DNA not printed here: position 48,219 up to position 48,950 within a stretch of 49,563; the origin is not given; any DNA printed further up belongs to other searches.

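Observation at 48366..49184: A receiver + KaiA-like protein sits in the kaiA slot upstream of kaiBC in a non-cyanobacterial-looking genome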

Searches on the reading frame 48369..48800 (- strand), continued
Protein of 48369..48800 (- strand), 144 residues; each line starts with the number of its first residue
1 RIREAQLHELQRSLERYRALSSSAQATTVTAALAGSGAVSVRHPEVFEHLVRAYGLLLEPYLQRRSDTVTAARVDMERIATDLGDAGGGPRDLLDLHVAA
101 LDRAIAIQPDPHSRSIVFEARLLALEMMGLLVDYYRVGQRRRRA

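Call 68: search_protein_families(library=pfam, proteins=[P0146, P0157, P0187, P0215, P0220, P0226, P0237, P0242, P0266, P0269], max_evalue=0.001)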
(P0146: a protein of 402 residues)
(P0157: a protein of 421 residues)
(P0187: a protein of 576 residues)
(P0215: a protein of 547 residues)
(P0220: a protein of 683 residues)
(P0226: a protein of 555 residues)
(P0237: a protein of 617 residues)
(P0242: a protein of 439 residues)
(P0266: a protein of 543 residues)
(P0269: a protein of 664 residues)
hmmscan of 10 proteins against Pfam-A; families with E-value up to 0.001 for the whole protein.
P0146 (402 aa): 1 family
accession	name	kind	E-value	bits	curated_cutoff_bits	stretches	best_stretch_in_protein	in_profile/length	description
PF00072.30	Response_reg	-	5.3e-33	114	30.2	2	137-239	2-101/111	Response regulator receiver domain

P0157 (421 aa): 1 family
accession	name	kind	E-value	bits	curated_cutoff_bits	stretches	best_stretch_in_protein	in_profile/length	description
PF00072.30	Response_reg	-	1.9e-28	99.3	30.2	2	136-241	1-104/111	Response regulator receiver domain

P0187 (576 aa): 1 family
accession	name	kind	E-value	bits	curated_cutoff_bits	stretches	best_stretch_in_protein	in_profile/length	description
PF00072.30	Response_reg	-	7.6e-33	113.4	30.2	2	311-414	1-101/111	Response regulator receiver domain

P0215 (547 aa): 4 families
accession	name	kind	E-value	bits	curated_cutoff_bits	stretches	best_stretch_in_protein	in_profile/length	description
PF12729.13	4HB_MCP_1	-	7.8e-22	78.1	27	1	4-179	2-177/181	Four helix bundle sensory module for signal transduction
PF08447.18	PAS_3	-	3e-18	66.3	25.6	1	299-386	2-89/89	PAS fold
PF00672.30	HAMP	-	1.2e-08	35.5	25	1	208-255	2-49/53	HAMP domain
PF00989.32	PAS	-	0.00011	22.6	22.6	1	284-389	9-113/113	PAS fold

P0220 (683 aa): 7 families
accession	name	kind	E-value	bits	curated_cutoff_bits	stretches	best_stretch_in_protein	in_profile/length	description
PF08447.18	PAS_3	-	5.4e-29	100.7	25.6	2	429-514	3-88/89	PAS fold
PF13426.13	PAS_9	-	9.5e-22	77.7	27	1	292-392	4-103/103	PAS domain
PF00989.32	PAS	-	2.1e-21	76.5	22.6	1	280-390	2-113/113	PAS fold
PF08448.16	PAS_4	-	1.4e-18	67.6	23.1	2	286-394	2-109/110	PAS fold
PF12729.13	4HB_MCP_1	-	1.4e-18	67.5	27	1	4-182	2-180/181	Four helix bundle sensory module for signal transduction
PF00672.30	HAMP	-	1.4e-11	45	25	1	207-257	1-51/53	HAMP domain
PF13188.13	PAS_8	-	3.9e-05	23.8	21.8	1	280-321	2-44/65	PAS domain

P0226 (555 aa): 7 families
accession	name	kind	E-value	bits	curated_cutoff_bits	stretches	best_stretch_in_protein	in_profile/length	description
PF13426.13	PAS_9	-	9.1e-18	64.9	27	1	290-392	2-103/103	PAS domain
PF00989.32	PAS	-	4.3e-16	59.4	22.6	1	281-386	3-109/113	PAS fold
PF12729.13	4HB_MCP_1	-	1.8e-12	47.6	27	1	5-173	3-171/181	Four helix bundle sensory module for signal transduction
PF08447.18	PAS_3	-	5.4e-11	43.1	25.6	1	303-386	3-88/89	PAS fold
PF00672.30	HAMP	-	1.2e-08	35.5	25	1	207-258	1-52/53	HAMP domain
PF08448.16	PAS_4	-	9.1e-07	29.5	23.1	1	286-392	2-107/110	PAS fold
PF13188.13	PAS_8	-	4.6e-06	26.8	21.8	1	280-320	2-43/65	PAS domain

P0237 (617 aa): 3 families
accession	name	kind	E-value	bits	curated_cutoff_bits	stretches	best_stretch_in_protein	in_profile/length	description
PF13426.13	PAS_9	-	2.3e-09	37.9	27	1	348-454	2-103/103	PAS domain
PF00989.32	PAS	-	1e-08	35.6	22.6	1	338-452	2-113/113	PAS fold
PF08448.16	PAS_4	-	9.4e-05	23.1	23.1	1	346-456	4-109/110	PAS fold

P0242 (439 aa): 2 families
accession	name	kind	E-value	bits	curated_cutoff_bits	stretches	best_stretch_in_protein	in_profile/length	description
PF00072.30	Response_reg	-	4.1e-30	104.7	30.2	2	9-118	1-107/111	Response regulator receiver domain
PF23198.2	PDE8A_N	-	4.2e-06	27.2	29.6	0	169-253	8-90/147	PDE8A-like, N-terminal domain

P0266 (543 aa): 4 families
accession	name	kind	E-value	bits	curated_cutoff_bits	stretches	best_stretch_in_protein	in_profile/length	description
PF08448.16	PAS_4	-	1.1e-08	35.7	23.1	0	156-190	6-40/110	PAS fold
PF13426.13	PAS_9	-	2.4e-08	34.6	27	0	156-237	2-102/103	PAS domain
PF00989.32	PAS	-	1e-07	32.4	22.6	1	146-188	2-44/113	PAS fold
PF13188.13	PAS_8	-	1.1e-05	25.6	21.8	1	145-190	1-43/65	PAS domain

P0269 (664 aa): 8 families
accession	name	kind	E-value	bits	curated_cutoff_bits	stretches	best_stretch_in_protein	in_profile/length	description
PF08448.16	PAS_4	-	2.6e-44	150.4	23.1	3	398-513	2-109/110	PAS fold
PF13426.13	PAS_9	-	2.2e-35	121.4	27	2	150-252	2-103/103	PAS domain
PF00989.32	PAS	-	9.6e-32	109.8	22.6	2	393-509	3-113/113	PAS fold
PF13188.13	PAS_8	-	2.5e-20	72.1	21.8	2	140-185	2-44/65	PAS domain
PF00072.30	Response_reg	-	7e-20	71.7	30.2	1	8-118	1-108/111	Response regulator receiver domain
PF08447.18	PAS_3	-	9.2e-17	61.5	25.6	2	162-246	2-88/89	PAS fold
PF12860.13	PAS_7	-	2.3e-07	31.4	27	0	146-258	2-115/115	PAS fold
PF24820.1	Diguanyl_cycl_sensor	-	1.4e-05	25.5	28.1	0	403-437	8-42/109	Diguanylate cyclase-like sensor domain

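Call 70: find_encoding_contigs(protein=P0220, flank=4000, max_places=3)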
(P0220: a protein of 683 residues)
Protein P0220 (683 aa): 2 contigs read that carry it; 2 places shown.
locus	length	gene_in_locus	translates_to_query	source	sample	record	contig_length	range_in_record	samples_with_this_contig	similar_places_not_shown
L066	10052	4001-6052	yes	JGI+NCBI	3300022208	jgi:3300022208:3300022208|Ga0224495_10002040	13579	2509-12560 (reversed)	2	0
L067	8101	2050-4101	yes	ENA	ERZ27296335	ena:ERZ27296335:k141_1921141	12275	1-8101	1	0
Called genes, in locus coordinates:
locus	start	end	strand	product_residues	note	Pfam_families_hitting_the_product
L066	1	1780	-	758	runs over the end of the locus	PF00512:HisKA, PF02518:HATPase_c, PF00072:Response_reg, PF13581:HATPase_c_2 (weak)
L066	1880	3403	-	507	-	PF03796:DnaB_C (faint), PF05625:PAXNEB (faint), PF06745:ATPase, PF23442:DUF7125 (faint), PF13481:AAA_25 (faint), PF06745:ATPase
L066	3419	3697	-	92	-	PF07689:KaiB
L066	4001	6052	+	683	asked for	PF12729:4HB_MCP_1, PF00672:HAMP, PF00989:PAS, PF08448:PAS_4, PF13426:PAS_9, PF08447:PAS_3, PF08448:PAS_4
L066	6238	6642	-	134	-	-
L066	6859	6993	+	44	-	-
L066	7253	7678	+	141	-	PF00196:GerE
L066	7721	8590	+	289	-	PF00795:CN_hydrolase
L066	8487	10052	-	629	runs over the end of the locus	-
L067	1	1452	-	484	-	?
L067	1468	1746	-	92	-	PF07689:KaiB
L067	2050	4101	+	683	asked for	PF12729:4HB_MCP_1, PF00672:HAMP, PF00989:PAS, PF08448:PAS_4, PF13426:PAS_9, PF08447:PAS_3, PF08448:PAS_4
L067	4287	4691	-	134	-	-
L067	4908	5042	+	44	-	-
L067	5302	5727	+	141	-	PF00196:GerE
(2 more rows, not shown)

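Call 77: search_protein_families(library=pfam, proteins=[window:48369-48737:-], max_evalue=10)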
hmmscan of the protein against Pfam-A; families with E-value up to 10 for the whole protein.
seq(123 aa): 1 family
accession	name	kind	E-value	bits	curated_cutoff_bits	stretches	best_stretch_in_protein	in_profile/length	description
PF17230.7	DUF5304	-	0.06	14.1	26.8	1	6-41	68-103/143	Family of unknown function (DUF5304)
